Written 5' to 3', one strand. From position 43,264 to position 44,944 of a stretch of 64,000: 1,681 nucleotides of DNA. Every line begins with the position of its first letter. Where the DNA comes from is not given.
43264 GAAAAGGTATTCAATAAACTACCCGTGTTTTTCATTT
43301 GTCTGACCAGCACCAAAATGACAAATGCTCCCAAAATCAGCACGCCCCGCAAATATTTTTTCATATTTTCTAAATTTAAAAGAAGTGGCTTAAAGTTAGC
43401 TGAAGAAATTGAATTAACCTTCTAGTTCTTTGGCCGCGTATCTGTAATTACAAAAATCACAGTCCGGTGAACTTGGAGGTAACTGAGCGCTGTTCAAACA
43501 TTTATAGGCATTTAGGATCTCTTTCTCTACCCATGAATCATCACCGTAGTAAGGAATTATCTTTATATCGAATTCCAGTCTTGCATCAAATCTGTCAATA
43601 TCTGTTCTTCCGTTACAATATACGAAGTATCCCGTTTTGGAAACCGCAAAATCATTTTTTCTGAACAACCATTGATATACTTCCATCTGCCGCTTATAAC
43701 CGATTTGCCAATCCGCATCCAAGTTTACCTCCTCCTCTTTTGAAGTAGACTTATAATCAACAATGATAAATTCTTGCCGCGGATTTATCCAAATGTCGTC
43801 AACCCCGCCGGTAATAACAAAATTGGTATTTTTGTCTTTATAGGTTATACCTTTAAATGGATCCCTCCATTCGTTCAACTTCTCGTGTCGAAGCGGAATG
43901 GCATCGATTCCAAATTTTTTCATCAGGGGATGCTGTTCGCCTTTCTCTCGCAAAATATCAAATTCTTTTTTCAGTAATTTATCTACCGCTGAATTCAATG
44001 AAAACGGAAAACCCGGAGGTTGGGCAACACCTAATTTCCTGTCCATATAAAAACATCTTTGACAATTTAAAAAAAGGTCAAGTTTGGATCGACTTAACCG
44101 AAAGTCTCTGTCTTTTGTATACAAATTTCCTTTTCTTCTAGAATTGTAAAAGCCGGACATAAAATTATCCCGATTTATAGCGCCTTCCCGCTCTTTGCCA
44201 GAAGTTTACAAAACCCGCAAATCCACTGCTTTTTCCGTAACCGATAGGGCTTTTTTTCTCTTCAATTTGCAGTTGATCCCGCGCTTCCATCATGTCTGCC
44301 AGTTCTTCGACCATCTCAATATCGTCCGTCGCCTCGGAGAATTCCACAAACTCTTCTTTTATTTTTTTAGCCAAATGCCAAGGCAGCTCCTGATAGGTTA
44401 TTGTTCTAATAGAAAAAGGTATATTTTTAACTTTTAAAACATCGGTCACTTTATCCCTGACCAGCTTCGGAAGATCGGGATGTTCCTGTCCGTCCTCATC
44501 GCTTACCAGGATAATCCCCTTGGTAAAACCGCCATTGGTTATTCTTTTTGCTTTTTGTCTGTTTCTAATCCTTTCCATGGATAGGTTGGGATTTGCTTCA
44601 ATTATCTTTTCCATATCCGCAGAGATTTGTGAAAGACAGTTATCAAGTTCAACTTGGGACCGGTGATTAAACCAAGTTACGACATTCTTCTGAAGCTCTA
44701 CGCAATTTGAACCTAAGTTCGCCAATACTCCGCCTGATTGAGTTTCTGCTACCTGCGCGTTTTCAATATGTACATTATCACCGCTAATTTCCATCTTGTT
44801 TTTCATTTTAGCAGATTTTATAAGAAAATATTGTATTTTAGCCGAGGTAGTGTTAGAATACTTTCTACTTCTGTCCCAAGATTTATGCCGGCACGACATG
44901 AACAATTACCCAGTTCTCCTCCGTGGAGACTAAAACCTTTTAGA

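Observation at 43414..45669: Cas4-like PD-(D/E)xK nuclease coupled to a putative MazG-like NTPase, plus two unknown genes, outside any CRISPR context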

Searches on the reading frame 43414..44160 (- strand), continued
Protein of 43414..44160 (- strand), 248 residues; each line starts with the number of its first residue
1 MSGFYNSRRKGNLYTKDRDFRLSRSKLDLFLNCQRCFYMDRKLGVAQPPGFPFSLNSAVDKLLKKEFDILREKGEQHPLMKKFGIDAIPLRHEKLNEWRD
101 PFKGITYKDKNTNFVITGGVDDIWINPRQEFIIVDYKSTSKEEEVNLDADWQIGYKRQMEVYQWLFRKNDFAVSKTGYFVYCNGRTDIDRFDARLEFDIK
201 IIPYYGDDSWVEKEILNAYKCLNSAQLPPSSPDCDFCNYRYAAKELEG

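Call 33: search_solved_structures(query=window:43414-44160:-, max_evalue=1, show_alignments=2)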
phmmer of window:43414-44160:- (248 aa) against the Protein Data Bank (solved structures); distinct sequences matched with E-value up to 1: 2.
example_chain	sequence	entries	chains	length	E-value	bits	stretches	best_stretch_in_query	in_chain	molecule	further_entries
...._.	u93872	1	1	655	0.26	13.8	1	143-167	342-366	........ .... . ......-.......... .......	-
1l1y_A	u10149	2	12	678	0.37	13.3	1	143-167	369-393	cellobiohydrolase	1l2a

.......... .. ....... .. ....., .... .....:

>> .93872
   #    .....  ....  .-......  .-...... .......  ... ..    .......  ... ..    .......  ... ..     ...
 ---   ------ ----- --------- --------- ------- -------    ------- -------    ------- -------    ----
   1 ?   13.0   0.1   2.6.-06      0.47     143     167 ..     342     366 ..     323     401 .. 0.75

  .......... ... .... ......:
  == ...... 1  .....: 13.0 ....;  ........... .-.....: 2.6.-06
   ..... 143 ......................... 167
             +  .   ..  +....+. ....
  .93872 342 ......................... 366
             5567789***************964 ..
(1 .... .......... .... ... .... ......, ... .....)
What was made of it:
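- Tried and rejected: The nuclease sequence has no PDB hit (call 33).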

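Call 48: predict_structure(alignment_id=A2)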
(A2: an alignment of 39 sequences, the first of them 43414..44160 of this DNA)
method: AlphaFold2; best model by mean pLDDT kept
length: 248 residues; sequences in the alignment: 39
mean_pLDDT: 85.2   pTM: 0.83
mean pLDDT of the five models: 85.2, 83.1, 81.9, 80.0, 79.7
residues with pLDDT >= 90: 138; 70-90: 74; 50-70: 30; < 50: 6
segments of 3 or more residues with pLDDT < 50: 51-55
pLDDT, mean of each block of 10 residues (from residue 1): 62 89 91 92 75 49 84 92 95 93 91 94 96 88 78 88 97 96 71 66 94 97 92 82 78
secondary structure, 60 per line:
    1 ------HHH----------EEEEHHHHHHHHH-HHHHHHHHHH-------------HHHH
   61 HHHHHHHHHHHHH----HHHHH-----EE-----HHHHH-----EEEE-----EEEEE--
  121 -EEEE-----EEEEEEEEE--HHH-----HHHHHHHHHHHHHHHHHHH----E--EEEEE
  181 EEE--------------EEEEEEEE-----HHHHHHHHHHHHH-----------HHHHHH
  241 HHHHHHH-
elements in order: E20-23 H24-32 H34-43 H57-73 H78-82 H95-99 E105-108 E114-118 E122-125 E131-139 H150-168 E176-183 E198-205 H211-223 H235-247
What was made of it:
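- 43414..44160 (-): Stand-alone Cas4/RecB-family PD-(D/E)XK nuclease, 248 aa. Catalytic residues D122, D135, K137 and Q158…Y162. Four-cysteine site C33-x2-C36 … C234-x2-C237. AF2 model pLDDT 85 (call 48).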

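Call 51: fold_search(model_id=the predicted structure, library=pdb)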
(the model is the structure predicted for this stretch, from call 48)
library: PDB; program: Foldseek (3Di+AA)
matches with E <= 10: 345; with E <= 0.001: 21
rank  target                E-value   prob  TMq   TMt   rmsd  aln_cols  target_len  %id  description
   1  3h4r                  1.4e-05  1.00  0.45  0.49   9.2       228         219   16  Crystal structure of E. coli RecE exonuclease (released 2009-05-26)
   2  7mi4_A                2.2e-05  1.00  0.45  0.22   7.3       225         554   12  Symmetrical PAM-PAM prespacer bound Cas4/Cas1/Cas2 complex (released 2021-11-17)
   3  4ic1_D                3.4e-05  1.00  0.38  0.45   8.3       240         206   12  Crystal structure of SSO0001 (released 2013-01-16)
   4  8d3l_J                3.4e-05  1.00  0.40  0.45   8.3       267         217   14  Type I-C Cas4-Cas1-Cas2 complex bound to a PAM/PAM prespacer (released 2022-11-02)
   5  4r5q                  3.8e-05  1.00  0.38  0.42   8.8       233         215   16  Crystal structure and nuclease activity of the CRISPR-associated Cas4 protein Pcal_0546 from Pyrobaculum calidifontis co (released 2014-09-17)
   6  5zyt_C                5.9e-05  1.00  0.36  0.40   6.8       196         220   11  Crystal structure of human MGME1 with 3' overhang double strand DNA3 (released 2018-09-19)
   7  5zyu_A                9.1e-05  1.00  0.39  0.42  13.1       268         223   12  The crystal structure of humanMGME1 with single strand DNA2 (released 2018-09-19)
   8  7lw7                  1.0e-04  1.00  0.44  0.40  10.6       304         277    9  Human Exonuclease 5 crystal structure (released 2021-07-14)
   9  5zyt_D                1.2e-04  1.00  0.38  0.42  11.8       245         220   12  Crystal structure of human MGME1 with 3' overhang double strand DNA3 (released 2018-09-19)
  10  5zyt_A                1.4e-04  1.00  0.32  0.34   8.0       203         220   11  Crystal structure of human MGME1 with 3' overhang double strand DNA3 (released 2018-09-19)
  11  9kqh_A                1.5e-04  1.00  0.42  0.17   6.0       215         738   14  Crystal structure of Finegoldia magna DinG in complex with ssDNA and ADPNP (released 2025-12-03)
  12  9np6_A                2.1e-04  1.00  0.49  0.17  10.0       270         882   11  Cryo-EM structure of AdnA(D934A)-AdnB(D1014A) in complex with AMPPNP and blunt end DNA (released 2025-03-19)
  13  7lwa_A                2.2e-04  1.00  0.45  0.44   9.2       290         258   11  Human Exonuclease 5 crystal structure (T88E) in complex with ssDNA and Mg (released 2021-07-14)
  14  8d3l_I                2.5e-04  1.00  0.38  0.42   8.0       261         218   14  Type I-C Cas4-Cas1-Cas2 complex bound to a PAM/PAM prespacer (released 2022-11-02)
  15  5zyt_B                2.8e-04  1.00  0.38  0.42  11.9       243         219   12  Crystal structure of human MGME1 with 3' overhang double strand DNA3 (released 2018-09-19)
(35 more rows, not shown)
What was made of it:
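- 43414..44160 (-): Foldseek PDB top hits are RecE, Cas4, MGME1, EXO5 and AdnAB at E 1e-5 to 1e-3 (call 51).
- On CRISPR-associated Cas4 (TIGR00372 / PF01930): RecE, MGME1 and EXO5 score equally well (call 51).
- Closest known: Solo Cas4 / PDDEXK_1. Same: Fold matches Cas4, EXO5, MGME1 and AdnAB (call 51).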

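Call 88: search_protein_families(library=pfam, proteins=[L006:6875-7723:+, L012:3801-5414:+, L066:1659-4721:+, L050:6783-8087:+, L008:5508-5990:+, L003:5480-6151:-], max_evalue=0.001)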
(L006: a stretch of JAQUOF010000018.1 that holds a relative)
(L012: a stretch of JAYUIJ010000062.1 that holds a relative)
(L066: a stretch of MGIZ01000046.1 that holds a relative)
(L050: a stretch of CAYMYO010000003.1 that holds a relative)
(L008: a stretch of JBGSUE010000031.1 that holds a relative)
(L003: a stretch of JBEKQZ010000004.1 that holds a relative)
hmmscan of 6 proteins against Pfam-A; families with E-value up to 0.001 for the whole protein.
L006:6875-7723:+ (282 aa): 1 family
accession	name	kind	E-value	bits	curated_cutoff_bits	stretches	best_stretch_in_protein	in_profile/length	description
PF02498.22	Bro-N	-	2e-05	25.6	25.6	1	14-111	1-91/96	BRO family, N-terminal domain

L012:3801-5414:+ (537 aa): 6 families
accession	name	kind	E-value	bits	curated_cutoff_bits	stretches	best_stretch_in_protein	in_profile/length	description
PF13175.12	AAA_15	-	8.9e-39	134.6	32.1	1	1-328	1-374/374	AAA ATPase domain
PF13304.12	AAA_21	-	6.6e-21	76.1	27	1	25-328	2-303/304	AAA domain, putative AbiEii toxin, Type IV TA system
PF20469.4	OLD-like_TOPRIM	-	1.2e-14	55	23.2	1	380-450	1-67/67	Overcoming lysogenization defect protein-like, TOPRIM domain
PF11398.14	DUF2813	-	1.4e-10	41.6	21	1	1-61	1-59/372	Protein of unknown function (DUF2813)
PF11536.14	DUF3226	-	7.6e-05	23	27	1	384-472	2-86/208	Protein of unknown function (DUF3226)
PF02463.25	SMC_N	-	0.00013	21.9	40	1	3-48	2-50/220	RecF/RecN/SMC N terminal domain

L066:1659-4721:+ (1020 aa): 7 families
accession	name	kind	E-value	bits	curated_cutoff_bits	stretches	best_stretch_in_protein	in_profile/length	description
PF12008.13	EcoR124_C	-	7.3e-66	222.9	23.1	1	751-1012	1-260/260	Type I restriction and modification enzyme - subunit R C terminal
PF22679.2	T1R_D3-like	-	3.1e-60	203.6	27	1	565-730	2-158/158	Type I restriction enzyme subunit R domain 3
PF18766.7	SWI2_SNF2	-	1.5e-55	188.7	26.7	1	296-518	1-203/221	SWI2/SNF2 ATPase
PF04313.20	HSDR_N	-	2e-44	152.3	25.1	1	34-223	1-196/198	Type I restriction enzyme R protein N terminus (HSDR_N)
PF04851.21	ResIII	-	1.6e-37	129.4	22.5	1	292-460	3-163/164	Type III restriction enzyme, res subunit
PF00270.35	DEAD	-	1.1e-08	35.5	26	1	329-460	22-161/167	DEAD/DEAH box helicase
PF13588.12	HSDR_N_2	-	0.00051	20.5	25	0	141-226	25-103/110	Type I restriction enzyme R protein N terminus (HSDR_N)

L050:6783-8087:+ (434 aa): 1 family
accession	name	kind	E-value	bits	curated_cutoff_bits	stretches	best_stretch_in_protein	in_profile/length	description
PF04326.19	SLFN_AlbA_2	-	1.6e-14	54.8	25.3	1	26-142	1-117/118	Schlafen, AlbA_2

L008:5508-5990:+ (160 aa): 0 families

L003:5480-6151:- (223 aa): 0 families

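Call 103: search_dna_similar(query=window:43414-44160:-, collection=phages, mode=protein, max_rows=12, max_evalue=0.001)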
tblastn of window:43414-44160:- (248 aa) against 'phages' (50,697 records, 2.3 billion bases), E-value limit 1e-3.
No match.

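Call 105: find_related_loci(query=A2, collection=viral_contigs, flank=4000)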
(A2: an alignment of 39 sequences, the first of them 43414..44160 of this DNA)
Query A2 (248 aa) in viral_contigs; peptide patterns used: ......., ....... (x = any residue, [..] = any of these).
209 stretches matched a pattern; 10 encode a relative of the query (tblastn E <= 1e-3); 10 distinct loci.
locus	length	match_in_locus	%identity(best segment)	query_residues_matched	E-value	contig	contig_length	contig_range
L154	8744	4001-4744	60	1-247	1e-103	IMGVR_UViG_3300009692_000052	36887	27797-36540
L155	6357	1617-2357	60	1-246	2e-100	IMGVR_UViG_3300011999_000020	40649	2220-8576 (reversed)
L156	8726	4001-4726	59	1-239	3e-100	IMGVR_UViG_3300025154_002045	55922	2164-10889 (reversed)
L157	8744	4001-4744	55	1-246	2e-99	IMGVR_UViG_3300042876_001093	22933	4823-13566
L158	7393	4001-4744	58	1-247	2e-98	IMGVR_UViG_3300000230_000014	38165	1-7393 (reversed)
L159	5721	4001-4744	55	1-247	2e-96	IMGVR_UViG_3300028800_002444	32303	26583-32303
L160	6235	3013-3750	41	9-246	3e-60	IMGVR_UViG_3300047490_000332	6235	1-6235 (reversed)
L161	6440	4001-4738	41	9-246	7e-60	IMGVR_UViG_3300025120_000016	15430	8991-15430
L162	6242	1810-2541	41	9-244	2e-59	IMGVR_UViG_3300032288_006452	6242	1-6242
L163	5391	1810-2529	37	9-239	2e-49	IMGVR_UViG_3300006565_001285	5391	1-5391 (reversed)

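Call 109: search_protein_families(library=pfam, alignment_id=A10, max_evalue=0.00001)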
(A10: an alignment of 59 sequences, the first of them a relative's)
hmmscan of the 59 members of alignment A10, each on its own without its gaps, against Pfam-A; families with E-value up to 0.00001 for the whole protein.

A. member 1, L154:40-534:+ (164 aa): 0 families

B. families by the number of members that match (of 59 scanned): 44 families (the first 25 are shown)
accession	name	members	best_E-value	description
PF04851.21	ResIII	4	9.6e-22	Type III restriction enzyme, res subunit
PF00589.27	Phage_integrase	3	8e-23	Phage integrase family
PF00271.37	Helicase_C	3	8.5e-13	Helicase conserved C-terminal domain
PF02773.21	S-AdoMet_synt_C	2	1.1e-35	S-adenosylmethionine synthetase, C-terminal domain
PF00438.25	S-AdoMet_synt_N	2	9.2e-22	S-adenosylmethionine synthetase, N-terminal domain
PF00176.29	SNF2-rel_dom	2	2.2e-20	SNF2-related domain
PF02772.21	S-AdoMet_synt_M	2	1.8e-17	S-adenosylmethionine synthetase, central domain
PF01555.25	N6_N4_Mtase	2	3.2e-13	DNA methylase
PF20033.5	DUF6438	2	1.8e-08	Domain of unknown function (DUF6438)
PF00145.23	DNA_methylase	1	7.4e-81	C-5 cytosine-specific DNA methylase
PF12008.13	EcoR124_C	1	9.3e-69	Type I restriction and modification enzyme - subunit R C terminal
PF22679.2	T1R_D3-like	1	2.5e-60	Type I restriction enzyme subunit R domain 3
PF18186.6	SLATT_4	1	5.6e-50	SMODS and SLOG-associating 2TM effector domain family 4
PF02586.19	SRAP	1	5e-45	SOS response associated peptidase (SRAP)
PF12358.13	DUF3644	1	1.6e-44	Domain of unknown function (DUF3644)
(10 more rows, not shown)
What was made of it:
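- Nuclease homologues lie on IMG/VR contigs beside integrases (calls 105, 109).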

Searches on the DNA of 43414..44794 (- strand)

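Call 102: search_dna_similar(query=window:43414-44794:-, collection=phages, mode=distant, max_rows=10)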
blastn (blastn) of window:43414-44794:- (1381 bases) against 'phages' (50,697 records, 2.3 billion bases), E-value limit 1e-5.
No match.
